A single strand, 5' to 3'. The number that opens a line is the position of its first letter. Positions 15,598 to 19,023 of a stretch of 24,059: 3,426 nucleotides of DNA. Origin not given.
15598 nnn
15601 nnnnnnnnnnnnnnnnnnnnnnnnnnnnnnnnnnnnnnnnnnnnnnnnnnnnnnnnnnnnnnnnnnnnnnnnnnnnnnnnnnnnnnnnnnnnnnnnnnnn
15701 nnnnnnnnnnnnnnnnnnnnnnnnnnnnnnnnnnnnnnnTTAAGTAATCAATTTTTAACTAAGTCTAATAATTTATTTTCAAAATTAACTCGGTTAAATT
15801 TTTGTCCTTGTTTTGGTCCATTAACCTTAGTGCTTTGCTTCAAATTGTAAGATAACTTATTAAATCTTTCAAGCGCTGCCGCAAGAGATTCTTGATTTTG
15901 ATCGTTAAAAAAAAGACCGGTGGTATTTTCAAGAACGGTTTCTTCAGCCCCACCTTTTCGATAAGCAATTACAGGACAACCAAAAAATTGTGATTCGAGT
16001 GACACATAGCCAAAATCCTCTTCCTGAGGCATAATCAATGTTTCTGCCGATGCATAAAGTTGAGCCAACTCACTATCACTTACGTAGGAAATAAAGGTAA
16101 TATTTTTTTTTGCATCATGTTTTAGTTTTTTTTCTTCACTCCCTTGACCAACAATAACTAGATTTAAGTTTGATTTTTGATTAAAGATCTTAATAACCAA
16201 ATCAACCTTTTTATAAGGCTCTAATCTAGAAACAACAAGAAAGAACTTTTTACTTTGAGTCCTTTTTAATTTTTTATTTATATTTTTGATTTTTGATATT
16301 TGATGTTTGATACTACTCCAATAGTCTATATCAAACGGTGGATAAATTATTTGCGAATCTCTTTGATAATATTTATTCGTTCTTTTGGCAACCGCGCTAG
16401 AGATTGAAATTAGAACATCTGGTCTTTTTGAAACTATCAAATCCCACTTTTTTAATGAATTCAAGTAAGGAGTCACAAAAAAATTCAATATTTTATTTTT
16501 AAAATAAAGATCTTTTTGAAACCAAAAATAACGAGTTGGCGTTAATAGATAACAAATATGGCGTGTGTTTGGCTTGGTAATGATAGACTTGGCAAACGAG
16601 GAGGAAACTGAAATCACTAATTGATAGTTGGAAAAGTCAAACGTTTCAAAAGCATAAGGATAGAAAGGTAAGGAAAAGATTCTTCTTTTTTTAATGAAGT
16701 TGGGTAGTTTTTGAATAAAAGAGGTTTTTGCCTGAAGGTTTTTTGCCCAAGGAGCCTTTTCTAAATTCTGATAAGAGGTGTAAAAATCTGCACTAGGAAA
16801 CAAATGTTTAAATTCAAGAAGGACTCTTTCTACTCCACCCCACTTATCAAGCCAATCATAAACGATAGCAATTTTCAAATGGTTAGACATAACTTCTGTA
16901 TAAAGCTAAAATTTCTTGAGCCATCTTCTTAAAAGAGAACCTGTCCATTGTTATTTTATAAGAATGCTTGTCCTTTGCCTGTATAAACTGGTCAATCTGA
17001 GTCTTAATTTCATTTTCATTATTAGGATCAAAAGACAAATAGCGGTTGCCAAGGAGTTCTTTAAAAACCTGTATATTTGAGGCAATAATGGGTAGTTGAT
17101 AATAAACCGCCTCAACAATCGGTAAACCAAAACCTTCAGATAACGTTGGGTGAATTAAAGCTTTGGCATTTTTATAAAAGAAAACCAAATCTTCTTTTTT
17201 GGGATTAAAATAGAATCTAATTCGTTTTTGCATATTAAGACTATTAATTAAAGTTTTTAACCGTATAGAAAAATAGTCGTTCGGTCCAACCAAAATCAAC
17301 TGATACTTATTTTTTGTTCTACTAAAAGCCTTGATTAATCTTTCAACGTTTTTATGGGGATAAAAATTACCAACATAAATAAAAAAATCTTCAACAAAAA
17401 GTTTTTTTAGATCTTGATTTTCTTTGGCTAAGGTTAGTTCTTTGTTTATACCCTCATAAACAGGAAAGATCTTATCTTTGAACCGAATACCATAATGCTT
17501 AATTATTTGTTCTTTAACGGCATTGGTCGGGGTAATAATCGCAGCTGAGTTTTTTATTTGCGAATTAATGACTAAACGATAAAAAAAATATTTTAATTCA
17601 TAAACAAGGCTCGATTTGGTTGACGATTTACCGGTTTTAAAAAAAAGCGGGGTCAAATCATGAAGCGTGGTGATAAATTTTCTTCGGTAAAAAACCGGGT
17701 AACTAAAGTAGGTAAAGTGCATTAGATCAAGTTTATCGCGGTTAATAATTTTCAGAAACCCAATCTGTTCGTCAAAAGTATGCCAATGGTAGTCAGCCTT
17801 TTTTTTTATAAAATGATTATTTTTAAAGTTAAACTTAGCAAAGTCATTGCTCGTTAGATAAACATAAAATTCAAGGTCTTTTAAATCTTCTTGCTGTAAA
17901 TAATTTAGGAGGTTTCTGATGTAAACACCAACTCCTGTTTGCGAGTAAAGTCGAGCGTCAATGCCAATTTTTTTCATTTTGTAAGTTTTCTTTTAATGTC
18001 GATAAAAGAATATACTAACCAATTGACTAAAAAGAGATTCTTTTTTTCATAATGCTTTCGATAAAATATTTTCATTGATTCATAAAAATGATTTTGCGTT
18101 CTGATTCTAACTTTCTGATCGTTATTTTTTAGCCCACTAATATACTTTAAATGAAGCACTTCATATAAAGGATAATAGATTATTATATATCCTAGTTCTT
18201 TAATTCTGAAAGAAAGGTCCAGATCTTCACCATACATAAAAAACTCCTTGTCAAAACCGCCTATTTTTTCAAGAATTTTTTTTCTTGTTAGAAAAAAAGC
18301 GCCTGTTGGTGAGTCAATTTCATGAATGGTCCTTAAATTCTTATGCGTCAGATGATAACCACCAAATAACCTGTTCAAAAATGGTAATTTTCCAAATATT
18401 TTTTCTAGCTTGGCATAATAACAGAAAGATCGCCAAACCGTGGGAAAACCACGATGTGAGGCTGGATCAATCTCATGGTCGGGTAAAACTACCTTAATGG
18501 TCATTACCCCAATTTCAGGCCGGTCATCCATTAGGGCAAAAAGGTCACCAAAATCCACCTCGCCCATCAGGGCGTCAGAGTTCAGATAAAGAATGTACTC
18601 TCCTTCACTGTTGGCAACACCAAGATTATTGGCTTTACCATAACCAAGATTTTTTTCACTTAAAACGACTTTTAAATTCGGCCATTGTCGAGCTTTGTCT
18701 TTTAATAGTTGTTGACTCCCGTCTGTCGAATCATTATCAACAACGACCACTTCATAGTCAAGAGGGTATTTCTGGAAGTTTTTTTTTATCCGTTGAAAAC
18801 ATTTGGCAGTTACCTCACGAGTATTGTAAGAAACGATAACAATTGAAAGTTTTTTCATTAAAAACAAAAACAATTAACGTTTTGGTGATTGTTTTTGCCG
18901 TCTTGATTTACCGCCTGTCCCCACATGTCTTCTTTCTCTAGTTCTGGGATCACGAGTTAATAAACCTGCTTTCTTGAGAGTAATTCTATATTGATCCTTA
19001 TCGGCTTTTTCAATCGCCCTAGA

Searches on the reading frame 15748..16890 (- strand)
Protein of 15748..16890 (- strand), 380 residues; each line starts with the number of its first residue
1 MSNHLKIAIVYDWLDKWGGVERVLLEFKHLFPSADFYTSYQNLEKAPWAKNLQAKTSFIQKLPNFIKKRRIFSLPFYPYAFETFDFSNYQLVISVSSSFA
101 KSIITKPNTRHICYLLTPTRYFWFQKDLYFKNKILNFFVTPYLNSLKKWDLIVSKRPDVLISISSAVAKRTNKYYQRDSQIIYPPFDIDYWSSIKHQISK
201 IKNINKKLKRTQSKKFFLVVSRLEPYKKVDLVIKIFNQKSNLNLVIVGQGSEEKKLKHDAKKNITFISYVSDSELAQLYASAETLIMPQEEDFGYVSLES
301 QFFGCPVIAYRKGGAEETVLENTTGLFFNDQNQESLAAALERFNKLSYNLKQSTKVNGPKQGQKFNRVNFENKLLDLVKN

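Call 4: search_protein_families(library=pfam, proteins=[window:15748-16890:-], max_evalue=0.01)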
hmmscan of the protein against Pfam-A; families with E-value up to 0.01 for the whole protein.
window:15748-16890:- (380 aa): 4 families
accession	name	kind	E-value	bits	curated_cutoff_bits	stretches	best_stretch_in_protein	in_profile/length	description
PF00534.26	Glycos_transf_1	-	3.4e-31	108.5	26.4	1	202-358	3-169/172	Glycosyl transferases group 1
PF13692.12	Glyco_trans_1_4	-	1e-21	78.1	27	1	216-342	3-138/142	Glycosyl transferases group 1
PF20706.3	GT4-conflict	-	0.00013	21.5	26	1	211-322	194-323/385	Family 4 Glycosyltransferase in conflict systems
PF13439.12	Glyco_transf_4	-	0.00073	20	28.5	1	18-189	2-169/170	Glycosyltransferase Family 4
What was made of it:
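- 14654..18873 (-): Rest of the glycan cluster: sugar-1-P nucleotidyltransferase (14654..15739), GT4 (15748..16890), GT4 (16883..17977), GT2 (17974..18873). Pfam (call 4).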

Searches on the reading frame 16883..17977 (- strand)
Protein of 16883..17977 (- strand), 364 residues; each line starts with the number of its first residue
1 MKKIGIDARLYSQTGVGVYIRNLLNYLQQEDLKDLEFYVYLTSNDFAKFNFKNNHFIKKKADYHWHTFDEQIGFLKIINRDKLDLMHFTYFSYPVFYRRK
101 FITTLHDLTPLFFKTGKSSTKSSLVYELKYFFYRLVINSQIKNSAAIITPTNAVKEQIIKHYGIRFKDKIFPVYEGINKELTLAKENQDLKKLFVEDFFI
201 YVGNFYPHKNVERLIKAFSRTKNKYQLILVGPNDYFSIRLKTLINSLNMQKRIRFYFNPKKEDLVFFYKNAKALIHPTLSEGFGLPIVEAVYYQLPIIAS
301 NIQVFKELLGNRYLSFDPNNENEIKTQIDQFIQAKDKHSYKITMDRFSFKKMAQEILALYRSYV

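Call 4: search_protein_families(library=pfam, proteins=[window:16883-17977:-], max_evalue=0.01)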
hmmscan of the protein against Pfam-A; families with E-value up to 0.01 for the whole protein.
window:16883-17977:- (364 aa): 4 families
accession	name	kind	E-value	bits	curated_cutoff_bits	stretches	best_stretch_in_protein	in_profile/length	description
PF00534.26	Glycos_transf_1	-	8.1e-30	104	26.4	1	196-337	15-161/172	Glycosyl transferases group 1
PF13692.12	Glyco_trans_1_4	-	1.7e-19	70.9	27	1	199-332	4-140/142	Glycosyl transferases group 1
PF13439.12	Glyco_transf_4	-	5.8e-11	43.2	28.5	1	15-180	3-169/170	Glycosyltransferase Family 4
PF20706.3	GT4-conflict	-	6.8e-05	22.5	26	1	220-314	228-324/385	Family 4 Glycosyltransferase in conflict systems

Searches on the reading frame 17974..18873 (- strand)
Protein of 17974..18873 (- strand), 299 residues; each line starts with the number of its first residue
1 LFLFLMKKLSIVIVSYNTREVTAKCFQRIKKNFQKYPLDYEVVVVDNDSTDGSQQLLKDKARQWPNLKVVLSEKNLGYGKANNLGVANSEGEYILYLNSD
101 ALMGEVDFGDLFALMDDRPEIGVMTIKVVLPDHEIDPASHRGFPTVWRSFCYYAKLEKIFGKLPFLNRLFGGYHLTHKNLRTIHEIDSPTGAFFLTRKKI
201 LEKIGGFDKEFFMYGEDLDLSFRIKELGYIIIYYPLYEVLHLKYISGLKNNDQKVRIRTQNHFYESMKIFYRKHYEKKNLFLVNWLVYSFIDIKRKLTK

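Call 4: search_protein_families(library=pfam, proteins=[window:17974-18873:-], max_evalue=0.01)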
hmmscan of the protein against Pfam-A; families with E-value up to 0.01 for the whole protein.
window:17974-18873:- (299 aa): 6 families
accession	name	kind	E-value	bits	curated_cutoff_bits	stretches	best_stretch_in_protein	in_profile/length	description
PF00535.33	Glycos_transf_2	-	1.1e-24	87.8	23.3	1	10-158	1-132/168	Glycosyl transferase family 2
PF13641.12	Glyco_tranf_2_3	-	2.3e-11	44.6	27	1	9-242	3-212/230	Glycosyltransferase like family 2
PF10111.15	Glyco_tranf_2_2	-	4.4e-10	39.9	27.3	1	12-225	3-200/276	Glycosyltransferase like family 2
PF13632.12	Glyco_trans_2_3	-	2.2e-08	34.6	27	1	93-235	1-117/198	Glycosyl transferase family group 2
PF02709.20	Glyco_transf_7C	-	0.0021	18.1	23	1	187-235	17-66/78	N-terminal domain of galactosyltransferase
PF13506.12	Glyco_transf_21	-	0.0066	16.4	21.7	0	88-229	28-142/174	Glycosyl transferase family 21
